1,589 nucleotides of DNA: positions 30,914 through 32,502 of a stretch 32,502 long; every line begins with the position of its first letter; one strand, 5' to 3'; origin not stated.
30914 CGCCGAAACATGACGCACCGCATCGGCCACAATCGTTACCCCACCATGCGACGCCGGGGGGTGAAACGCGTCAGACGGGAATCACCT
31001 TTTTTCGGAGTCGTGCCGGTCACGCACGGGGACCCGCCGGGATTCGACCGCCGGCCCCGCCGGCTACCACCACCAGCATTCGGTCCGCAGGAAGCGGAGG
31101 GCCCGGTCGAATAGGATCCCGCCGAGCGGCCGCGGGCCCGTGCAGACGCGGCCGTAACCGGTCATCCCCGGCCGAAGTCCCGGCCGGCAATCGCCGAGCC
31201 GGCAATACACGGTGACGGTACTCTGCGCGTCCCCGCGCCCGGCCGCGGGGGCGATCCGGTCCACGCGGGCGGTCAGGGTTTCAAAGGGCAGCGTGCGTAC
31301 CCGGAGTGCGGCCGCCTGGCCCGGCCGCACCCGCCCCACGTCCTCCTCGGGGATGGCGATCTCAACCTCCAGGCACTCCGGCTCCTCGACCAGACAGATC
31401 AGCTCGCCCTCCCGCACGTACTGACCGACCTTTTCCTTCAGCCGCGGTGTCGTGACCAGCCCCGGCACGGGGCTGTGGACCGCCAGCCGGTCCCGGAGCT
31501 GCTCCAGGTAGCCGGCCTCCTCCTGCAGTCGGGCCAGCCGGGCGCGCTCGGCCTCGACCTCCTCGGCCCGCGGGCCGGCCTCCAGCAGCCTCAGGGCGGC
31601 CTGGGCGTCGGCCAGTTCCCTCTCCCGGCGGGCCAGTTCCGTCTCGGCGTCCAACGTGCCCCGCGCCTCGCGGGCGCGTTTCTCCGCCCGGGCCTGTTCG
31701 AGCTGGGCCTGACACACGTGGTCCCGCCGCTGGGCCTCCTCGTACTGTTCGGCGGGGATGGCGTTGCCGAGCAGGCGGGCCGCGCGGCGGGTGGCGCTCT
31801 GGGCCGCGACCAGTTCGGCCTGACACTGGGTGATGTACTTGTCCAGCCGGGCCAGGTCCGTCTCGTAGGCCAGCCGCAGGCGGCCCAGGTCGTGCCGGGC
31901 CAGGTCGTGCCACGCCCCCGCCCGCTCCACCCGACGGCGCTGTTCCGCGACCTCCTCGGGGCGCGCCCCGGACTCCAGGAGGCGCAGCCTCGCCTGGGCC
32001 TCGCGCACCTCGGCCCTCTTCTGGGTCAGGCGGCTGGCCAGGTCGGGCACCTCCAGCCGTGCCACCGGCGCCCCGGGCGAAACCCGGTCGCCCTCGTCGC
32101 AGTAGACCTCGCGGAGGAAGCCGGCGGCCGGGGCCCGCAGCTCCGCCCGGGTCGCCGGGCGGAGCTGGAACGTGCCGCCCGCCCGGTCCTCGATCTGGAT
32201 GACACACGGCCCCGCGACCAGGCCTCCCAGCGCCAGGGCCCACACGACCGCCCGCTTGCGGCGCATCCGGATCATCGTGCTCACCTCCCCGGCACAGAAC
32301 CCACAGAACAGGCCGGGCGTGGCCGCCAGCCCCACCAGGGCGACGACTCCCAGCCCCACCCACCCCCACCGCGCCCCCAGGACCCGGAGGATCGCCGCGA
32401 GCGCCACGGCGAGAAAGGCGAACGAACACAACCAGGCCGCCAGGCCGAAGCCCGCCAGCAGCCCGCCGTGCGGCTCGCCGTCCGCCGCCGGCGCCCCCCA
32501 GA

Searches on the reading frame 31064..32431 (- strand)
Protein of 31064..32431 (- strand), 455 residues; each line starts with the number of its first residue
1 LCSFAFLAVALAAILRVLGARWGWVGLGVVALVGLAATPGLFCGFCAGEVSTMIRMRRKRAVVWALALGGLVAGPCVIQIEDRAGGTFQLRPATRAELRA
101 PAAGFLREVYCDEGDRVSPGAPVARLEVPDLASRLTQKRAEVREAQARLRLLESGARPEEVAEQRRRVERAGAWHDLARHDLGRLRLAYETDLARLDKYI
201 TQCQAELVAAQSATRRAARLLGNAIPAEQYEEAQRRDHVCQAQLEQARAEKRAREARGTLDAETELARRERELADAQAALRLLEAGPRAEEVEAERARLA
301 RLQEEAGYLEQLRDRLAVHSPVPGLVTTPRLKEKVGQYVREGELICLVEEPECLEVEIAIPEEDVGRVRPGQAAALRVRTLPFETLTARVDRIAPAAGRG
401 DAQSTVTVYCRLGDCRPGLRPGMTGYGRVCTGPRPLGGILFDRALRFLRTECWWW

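Call 12: search_protein_families(library=pfam, proteins=[window:31064-32431:-], max_evalue=0.01)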
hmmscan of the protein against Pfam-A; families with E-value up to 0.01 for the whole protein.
window:31064-32431:- (455 aa): 4 families
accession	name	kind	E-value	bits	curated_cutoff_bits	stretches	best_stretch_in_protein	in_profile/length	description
PF16576.10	HlyD_D23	-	6.6e-18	65.2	30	1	88-423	12-212/214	Barrel-sandwich domain of CusB or HlyD membrane-fusion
PF13437.12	HlyD_3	-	1.2e-14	55.3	22.2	1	318-411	2-92/106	HlyD family secretion protein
PF00364.28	Biotin_lipoyl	-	3.9e-05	23.8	22.1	0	96-126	43-73/73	Biotin-requiring enzyme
PF13533.13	Biotin_lipoyl_2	-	0.0073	16.6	29.8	0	317-345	2-28/32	Biotin-lipoyl like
